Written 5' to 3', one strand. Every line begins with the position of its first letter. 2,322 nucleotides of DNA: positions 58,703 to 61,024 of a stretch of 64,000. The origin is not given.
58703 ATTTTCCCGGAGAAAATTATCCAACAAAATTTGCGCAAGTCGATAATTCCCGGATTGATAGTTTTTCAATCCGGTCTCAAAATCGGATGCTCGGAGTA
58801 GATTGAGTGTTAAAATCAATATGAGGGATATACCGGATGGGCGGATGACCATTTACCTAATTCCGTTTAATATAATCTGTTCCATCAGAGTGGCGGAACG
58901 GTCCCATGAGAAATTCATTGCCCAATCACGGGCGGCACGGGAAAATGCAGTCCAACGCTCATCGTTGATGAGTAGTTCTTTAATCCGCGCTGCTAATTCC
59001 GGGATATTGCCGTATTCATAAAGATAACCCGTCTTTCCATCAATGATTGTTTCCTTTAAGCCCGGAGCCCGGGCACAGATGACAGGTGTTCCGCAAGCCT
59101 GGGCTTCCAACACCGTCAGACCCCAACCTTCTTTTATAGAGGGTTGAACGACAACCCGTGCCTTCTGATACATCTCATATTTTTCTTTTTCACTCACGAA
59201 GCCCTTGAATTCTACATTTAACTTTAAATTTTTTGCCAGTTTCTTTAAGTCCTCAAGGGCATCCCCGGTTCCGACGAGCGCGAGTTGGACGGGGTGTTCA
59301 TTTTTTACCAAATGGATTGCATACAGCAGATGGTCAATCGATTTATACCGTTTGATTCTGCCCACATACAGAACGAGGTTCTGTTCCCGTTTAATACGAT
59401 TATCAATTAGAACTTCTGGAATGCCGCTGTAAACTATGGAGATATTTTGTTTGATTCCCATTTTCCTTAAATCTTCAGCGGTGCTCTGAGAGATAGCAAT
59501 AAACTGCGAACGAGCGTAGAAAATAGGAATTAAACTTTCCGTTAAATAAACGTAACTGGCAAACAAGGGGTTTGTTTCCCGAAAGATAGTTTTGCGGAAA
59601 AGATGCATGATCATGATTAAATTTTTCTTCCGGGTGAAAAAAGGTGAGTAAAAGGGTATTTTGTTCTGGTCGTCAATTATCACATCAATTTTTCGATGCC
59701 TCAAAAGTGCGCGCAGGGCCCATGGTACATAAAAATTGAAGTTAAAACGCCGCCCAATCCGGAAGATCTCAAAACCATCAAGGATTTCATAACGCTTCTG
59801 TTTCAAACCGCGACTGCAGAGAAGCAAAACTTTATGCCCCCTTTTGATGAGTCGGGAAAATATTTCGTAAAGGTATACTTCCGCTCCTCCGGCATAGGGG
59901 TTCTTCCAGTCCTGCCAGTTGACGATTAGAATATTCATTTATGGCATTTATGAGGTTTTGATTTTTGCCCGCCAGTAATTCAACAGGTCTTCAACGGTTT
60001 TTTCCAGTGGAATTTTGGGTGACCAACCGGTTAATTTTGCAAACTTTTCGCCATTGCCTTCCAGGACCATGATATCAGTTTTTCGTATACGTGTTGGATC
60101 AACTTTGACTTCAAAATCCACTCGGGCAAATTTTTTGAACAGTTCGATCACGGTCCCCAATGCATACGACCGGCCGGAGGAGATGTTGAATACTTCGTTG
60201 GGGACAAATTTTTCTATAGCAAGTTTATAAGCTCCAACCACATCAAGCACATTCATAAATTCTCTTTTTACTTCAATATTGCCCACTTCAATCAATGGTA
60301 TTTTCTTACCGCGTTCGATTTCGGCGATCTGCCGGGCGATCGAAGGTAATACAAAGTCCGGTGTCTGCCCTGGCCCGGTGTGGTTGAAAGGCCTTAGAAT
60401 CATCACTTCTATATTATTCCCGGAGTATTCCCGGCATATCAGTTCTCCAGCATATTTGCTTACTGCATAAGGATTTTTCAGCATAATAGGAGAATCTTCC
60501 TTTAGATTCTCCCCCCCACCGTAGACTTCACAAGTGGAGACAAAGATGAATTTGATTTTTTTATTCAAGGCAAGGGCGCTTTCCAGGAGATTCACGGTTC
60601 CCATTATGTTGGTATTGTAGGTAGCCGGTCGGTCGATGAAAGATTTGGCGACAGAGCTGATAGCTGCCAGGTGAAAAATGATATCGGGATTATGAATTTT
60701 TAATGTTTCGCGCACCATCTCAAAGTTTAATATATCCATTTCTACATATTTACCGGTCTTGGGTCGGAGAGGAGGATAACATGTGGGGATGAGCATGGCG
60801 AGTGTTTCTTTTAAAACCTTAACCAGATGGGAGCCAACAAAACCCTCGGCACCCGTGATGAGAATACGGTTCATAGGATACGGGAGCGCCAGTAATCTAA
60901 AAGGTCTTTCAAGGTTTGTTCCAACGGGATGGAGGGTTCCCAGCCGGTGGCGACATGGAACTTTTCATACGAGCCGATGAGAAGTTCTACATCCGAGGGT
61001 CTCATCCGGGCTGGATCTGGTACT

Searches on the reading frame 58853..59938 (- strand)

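Call 51: search_protein_families(library=pfam, proteins=[window:58853-59938:-], max_evalue=0.0001)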
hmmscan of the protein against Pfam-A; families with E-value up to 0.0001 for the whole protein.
window:58853-59938:- (361 aa): 6 families
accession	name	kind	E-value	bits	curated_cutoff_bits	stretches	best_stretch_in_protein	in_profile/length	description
PF00534.26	Glycos_transf_1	-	4.9e-44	150.3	26.4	1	180-339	9-172/172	Glycosyl transferases group 1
PF13692.12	Glyco_trans_1_4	-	1.3e-34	119.9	27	1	187-323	2-140/142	Glycosyl transferases group 1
PF13439.12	Glyco_transf_4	-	2.4e-17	63.9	28.5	1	17-173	2-166/170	Glycosyltransferase Family 4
PF20706.3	GT4-conflict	-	2.8e-15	56.6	26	1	183-300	194-322/385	Family 4 Glycosyltransferase in conflict systems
PF13524.12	Glyco_trans_1_2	-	8.1e-11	42.5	25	1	217-338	15-127/144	Glycosyl transferase-like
PF13579.12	Glyco_trans_4_4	-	1.1e-06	29.5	29.7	1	17-165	1-151/158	Glycosyl transferase 4-like domain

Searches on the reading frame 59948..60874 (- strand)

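Call 51: search_protein_families(library=pfam, proteins=[window:59948-60874:-], max_evalue=0.0001)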
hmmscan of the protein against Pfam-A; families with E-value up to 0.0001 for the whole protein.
window:59948-60874:- (308 aa): 6 families
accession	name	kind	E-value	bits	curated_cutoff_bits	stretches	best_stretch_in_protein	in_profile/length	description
PF16363.11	GDP_Man_Dehyd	-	1.8e-54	185.9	27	1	5-296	1-331/332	GDP-mannose 4,6 dehydratase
PF01370.27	Epimerase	-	1.3e-51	175.8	20.9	1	4-231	1-239/240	NAD dependent epimerase/dehydratase family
PF04321.23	RmlD_sub_bind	-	1.5e-15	57.5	27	1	3-161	2-147/287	RmlD substrate binding domain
PF07993.18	NAD_binding_4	-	4.2e-15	56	20.1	1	60-163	86-205/258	Male sterility protein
PF01073.25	3Beta_HSD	-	6.1e-12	45.6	22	1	5-171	1-187/280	3-beta hydroxysteroid dehydrogenase/isomerase family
PF02719.21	Polysacc_synt_2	-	3.6e-08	33.4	20.2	1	46-237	61-234/293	Polysaccharide biosynthesis protein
